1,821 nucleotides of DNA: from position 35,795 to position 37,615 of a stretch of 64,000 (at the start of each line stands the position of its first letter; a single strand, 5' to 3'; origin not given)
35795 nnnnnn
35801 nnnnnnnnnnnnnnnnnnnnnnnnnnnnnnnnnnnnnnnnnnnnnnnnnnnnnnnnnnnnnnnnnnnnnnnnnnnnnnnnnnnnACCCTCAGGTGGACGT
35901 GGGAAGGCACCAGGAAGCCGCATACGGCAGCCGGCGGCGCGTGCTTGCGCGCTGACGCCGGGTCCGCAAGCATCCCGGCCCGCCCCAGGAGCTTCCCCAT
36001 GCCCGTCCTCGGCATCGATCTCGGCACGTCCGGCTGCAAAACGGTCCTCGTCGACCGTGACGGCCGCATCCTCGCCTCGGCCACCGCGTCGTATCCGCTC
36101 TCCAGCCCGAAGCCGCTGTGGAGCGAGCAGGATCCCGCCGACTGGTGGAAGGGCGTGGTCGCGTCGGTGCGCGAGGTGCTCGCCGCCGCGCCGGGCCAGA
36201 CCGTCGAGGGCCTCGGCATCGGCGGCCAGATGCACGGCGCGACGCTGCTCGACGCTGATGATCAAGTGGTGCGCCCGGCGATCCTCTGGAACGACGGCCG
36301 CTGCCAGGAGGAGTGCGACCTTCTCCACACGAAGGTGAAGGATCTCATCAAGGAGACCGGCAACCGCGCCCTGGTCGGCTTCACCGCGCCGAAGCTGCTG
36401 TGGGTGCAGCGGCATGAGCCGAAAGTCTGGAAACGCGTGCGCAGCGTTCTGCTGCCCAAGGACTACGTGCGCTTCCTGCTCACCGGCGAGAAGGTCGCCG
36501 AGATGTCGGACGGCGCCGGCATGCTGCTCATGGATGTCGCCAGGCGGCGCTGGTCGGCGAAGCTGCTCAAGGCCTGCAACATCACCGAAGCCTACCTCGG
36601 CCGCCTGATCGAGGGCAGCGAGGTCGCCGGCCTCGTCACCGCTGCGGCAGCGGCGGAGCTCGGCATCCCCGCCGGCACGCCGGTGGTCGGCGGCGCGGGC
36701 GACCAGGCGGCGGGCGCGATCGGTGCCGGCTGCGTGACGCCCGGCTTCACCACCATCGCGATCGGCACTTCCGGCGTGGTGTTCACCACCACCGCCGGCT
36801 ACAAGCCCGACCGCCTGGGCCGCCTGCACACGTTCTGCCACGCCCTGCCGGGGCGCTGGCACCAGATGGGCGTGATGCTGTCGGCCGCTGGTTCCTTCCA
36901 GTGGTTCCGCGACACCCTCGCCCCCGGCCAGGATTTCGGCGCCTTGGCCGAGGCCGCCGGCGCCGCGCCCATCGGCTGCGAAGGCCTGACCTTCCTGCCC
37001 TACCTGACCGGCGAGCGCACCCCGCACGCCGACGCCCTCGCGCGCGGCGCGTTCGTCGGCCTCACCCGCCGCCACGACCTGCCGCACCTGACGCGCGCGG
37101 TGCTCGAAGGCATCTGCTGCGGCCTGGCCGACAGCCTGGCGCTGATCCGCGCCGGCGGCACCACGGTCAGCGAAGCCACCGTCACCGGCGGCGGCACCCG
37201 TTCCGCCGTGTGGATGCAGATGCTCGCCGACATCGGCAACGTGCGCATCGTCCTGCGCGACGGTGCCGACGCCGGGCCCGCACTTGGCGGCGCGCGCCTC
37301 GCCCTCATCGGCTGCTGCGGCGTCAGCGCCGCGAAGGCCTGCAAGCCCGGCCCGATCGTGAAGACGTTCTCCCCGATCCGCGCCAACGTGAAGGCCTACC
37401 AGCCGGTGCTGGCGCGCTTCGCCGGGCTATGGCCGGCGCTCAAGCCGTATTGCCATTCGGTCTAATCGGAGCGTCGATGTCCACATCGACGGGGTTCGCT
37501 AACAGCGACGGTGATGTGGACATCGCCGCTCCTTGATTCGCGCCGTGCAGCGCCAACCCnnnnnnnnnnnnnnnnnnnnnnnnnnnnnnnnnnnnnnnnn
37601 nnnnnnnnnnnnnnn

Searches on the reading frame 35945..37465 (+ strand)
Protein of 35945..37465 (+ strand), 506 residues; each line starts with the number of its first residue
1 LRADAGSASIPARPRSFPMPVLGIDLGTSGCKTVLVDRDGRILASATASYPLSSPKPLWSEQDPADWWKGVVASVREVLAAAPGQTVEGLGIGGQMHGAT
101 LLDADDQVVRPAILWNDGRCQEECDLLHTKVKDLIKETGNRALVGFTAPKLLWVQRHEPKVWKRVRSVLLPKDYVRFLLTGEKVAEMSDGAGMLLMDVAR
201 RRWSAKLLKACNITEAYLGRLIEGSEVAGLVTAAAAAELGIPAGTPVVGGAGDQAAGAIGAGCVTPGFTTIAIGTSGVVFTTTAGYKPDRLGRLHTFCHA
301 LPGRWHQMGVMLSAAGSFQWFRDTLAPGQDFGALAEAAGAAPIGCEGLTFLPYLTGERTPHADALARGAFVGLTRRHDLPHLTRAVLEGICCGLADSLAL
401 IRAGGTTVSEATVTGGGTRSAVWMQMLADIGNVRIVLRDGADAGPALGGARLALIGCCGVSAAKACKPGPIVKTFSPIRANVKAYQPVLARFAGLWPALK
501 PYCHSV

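Call 28: search_protein_families(library=pfam, proteins=[window:35945-37465:+])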
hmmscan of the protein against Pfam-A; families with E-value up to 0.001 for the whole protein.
window:35945-37465:+ (506 aa): 2 families
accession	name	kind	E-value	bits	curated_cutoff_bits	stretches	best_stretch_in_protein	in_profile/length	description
PF00370.27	FGGY_N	-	2e-69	234.3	28.8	1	21-260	2-245/245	FGGY family of carbohydrate kinases, N-terminal domain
PF02782.22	FGGY_C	-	1e-29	104.2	27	1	271-455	3-196/198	FGGY family of carbohydrate kinases, C-terminal domain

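Call 29: find_homologous_proteins(query=window:35945-37465:+, max_evalue=1e-100)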
Query window:35945-37465:+ (506 aa): 7870 proteins with E <= 1e-100 among 8000 candidates; the best 120 are listed.
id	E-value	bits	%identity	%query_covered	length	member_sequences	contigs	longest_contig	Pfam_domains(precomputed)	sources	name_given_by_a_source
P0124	0.0e+0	1055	95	96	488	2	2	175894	PF00370.28,PF02782.23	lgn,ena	-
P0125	3.7e-266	902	81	96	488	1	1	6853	PF00370.28,PF02782.23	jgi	jgi:xylulokinase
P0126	2.5e-264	896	80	96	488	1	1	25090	PF00370.28,PF02782.23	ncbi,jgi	jgi:xylulokinase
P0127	3.2e-261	885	79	96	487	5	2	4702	PF00370.28,PF02782.23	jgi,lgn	jgi:xylulokinase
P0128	2.1e-259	879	79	96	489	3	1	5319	PF00370.28,PF02782.23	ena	-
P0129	4.7e-257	872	79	96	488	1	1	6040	PF00370.28,PF02782.23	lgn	-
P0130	7.6e-257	871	80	96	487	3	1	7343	PF00370.28,PF02782.23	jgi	-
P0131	1.3e-256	870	79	96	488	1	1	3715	PF00370.28,PF02782.23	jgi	jgi:xylulokinase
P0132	1.5e-256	870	79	96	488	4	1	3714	PF00370.28,PF02782.23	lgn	-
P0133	3.0e-256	869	78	96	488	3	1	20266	PF00370.28,PF02782.23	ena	-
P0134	1.8e-255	866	80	96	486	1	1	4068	PF00370.28,PF02782.23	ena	-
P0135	2.2e-254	863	78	96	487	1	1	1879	PF00370.28,PF02782.23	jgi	jgi:xylulokinase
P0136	2.9e-254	862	79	96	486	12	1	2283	PF00370.28,PF02782.23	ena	-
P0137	2.4e-253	859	78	96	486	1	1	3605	PF00370.28,PF02782.23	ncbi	-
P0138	2.5e-253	859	76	98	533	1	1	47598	PF00370.28,PF02782.23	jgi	jgi:xylulokinase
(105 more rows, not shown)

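Call 43: find_encoding_contigs(protein=P0124, flank=10000, max_places=3)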
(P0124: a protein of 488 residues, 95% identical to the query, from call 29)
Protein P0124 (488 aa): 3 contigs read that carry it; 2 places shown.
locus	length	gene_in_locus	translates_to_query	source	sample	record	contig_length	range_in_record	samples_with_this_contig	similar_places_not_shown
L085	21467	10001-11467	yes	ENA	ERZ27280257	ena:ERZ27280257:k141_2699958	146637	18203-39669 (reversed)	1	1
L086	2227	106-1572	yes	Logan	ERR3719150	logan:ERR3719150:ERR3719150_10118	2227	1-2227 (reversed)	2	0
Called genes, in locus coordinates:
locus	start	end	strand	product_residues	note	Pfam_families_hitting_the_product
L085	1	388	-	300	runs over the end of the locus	-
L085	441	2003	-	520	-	PF13191:AAA_16 (weak), PF13401:AAA_22 (weak)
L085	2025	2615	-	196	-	-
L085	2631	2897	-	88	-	-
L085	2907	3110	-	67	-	-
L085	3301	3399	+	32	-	-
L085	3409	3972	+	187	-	PF02357:NusG (weak)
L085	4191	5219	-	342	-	PF00288:GHMP_kinases_N, PF08544:GHMP_kinases_C (weak)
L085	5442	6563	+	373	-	PF04055:Radical_SAM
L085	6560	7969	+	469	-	PF04055:Radical_SAM, PF06968:BATS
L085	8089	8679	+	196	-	PF04264:YceI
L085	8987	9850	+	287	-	-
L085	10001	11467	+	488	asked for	PF00370:FGGY_N, PF02782:FGGY_C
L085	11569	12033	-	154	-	-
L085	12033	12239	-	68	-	-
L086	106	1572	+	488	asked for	PF00370:FGGY_N, PF02782:FGGY_C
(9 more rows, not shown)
